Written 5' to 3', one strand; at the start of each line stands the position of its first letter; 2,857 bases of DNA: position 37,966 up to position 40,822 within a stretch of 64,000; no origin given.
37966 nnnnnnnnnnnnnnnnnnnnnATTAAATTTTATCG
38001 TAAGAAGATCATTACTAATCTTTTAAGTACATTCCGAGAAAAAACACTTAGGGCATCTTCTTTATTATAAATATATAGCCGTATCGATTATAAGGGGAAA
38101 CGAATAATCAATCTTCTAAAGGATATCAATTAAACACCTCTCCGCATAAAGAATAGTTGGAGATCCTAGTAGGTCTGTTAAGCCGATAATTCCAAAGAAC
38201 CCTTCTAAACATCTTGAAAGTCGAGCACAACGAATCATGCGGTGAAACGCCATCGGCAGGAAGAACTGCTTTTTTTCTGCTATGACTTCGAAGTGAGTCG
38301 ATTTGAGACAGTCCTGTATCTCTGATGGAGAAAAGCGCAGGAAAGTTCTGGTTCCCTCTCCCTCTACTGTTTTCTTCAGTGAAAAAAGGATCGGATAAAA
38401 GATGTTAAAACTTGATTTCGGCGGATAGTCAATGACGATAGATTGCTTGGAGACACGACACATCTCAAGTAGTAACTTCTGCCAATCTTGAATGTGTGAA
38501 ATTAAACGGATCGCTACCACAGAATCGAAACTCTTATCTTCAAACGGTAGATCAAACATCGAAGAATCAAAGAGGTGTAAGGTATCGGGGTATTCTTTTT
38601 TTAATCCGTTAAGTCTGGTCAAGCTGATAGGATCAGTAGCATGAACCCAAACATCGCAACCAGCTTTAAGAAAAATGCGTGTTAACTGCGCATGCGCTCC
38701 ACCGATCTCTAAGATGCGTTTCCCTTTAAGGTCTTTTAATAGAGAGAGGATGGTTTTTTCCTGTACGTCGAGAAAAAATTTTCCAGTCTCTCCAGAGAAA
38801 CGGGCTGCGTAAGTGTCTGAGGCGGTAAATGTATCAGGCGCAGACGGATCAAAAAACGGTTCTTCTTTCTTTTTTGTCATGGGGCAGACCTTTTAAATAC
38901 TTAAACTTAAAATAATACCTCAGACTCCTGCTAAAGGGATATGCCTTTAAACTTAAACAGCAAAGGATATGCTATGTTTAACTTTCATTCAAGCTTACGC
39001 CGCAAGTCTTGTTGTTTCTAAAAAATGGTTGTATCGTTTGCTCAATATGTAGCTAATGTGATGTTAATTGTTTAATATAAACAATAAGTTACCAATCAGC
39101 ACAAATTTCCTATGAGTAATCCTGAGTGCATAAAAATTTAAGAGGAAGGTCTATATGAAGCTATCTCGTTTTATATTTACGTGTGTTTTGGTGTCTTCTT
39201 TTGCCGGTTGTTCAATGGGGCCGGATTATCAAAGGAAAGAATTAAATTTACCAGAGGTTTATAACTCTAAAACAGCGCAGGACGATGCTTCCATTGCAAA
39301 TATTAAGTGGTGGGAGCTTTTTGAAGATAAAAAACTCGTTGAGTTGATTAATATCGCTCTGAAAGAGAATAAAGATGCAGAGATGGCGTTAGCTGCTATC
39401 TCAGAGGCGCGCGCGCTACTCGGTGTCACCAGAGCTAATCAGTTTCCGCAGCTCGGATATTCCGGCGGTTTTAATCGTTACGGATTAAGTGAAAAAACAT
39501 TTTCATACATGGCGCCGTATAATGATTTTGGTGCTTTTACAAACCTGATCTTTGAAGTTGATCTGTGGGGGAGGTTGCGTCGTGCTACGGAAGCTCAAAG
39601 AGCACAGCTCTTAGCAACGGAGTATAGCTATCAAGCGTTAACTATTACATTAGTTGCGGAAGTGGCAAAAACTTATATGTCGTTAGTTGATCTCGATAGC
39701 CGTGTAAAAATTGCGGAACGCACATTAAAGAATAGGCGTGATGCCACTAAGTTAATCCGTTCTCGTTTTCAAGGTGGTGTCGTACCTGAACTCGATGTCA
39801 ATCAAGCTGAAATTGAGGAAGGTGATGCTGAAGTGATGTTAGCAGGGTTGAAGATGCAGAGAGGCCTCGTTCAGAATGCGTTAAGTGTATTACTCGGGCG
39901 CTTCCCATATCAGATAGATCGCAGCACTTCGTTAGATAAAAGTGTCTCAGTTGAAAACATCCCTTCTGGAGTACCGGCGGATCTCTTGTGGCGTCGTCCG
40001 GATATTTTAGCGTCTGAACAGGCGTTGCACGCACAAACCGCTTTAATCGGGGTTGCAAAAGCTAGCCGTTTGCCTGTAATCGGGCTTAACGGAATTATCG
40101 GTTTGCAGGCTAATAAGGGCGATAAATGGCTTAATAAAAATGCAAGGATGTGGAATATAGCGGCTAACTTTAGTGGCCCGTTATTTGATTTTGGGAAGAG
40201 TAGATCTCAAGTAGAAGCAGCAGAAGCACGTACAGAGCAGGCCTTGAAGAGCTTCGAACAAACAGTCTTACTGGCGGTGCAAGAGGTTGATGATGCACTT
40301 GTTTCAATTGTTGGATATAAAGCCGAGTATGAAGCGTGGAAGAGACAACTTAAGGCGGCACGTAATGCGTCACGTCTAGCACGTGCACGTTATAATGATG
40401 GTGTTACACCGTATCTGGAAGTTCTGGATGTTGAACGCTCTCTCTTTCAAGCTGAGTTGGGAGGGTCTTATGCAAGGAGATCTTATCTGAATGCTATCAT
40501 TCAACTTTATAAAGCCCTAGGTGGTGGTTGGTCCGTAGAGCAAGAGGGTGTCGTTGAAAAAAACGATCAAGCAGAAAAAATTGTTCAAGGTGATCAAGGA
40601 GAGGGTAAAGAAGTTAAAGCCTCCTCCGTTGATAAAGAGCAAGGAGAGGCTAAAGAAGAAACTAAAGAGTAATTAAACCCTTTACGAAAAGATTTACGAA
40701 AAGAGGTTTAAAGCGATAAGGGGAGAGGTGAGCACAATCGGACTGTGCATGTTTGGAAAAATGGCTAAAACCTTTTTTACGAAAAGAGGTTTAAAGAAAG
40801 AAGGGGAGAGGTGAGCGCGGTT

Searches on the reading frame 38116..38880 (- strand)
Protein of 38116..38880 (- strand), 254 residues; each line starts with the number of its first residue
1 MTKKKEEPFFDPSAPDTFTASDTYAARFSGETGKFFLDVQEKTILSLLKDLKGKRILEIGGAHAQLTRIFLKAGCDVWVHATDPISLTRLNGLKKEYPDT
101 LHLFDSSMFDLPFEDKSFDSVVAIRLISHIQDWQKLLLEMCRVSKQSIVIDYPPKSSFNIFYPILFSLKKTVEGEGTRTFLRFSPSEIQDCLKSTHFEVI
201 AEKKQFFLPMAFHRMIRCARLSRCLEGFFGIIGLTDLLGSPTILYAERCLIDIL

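Call 53: search_protein_families(library=pfam, proteins=[window:38116-38880:-], max_evalue=0.001)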
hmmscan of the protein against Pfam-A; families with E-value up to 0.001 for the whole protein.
window:38116-38880:- (254 aa): 5 families
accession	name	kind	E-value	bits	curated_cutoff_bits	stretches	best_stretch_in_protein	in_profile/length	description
PF08241.18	Methyltransf_11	-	3e-10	41.1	21.2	1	57-146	1-89/95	Methyltransferase domain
PF13649.12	Methyltransf_25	-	7.4e-08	33.4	27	1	56-145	1-94/97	Methyltransferase domain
PF13489.12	Methyltransf_23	-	3.4e-07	30.6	27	1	45-153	14-119/164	Methyltransferase domain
PF08242.18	Methyltransf_12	-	2.8e-06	28.4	30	1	57-141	1-89/98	Methyltransferase domain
PF13847.12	Methyltransf_31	-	0.00011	22.3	27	1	97-146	52-103/145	Methyltransferase domain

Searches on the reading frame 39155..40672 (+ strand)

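Call 53: search_protein_families(library=pfam, proteins=[window:39155-40672:+], max_evalue=0.001)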
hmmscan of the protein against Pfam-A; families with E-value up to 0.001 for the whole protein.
window:39155-40672:+ (505 aa): 1 family
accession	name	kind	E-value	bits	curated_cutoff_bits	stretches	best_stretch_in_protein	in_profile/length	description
PF02321.23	OEP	-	6.8e-48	163.4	22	2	280-456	11-187/187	Outer membrane efflux protein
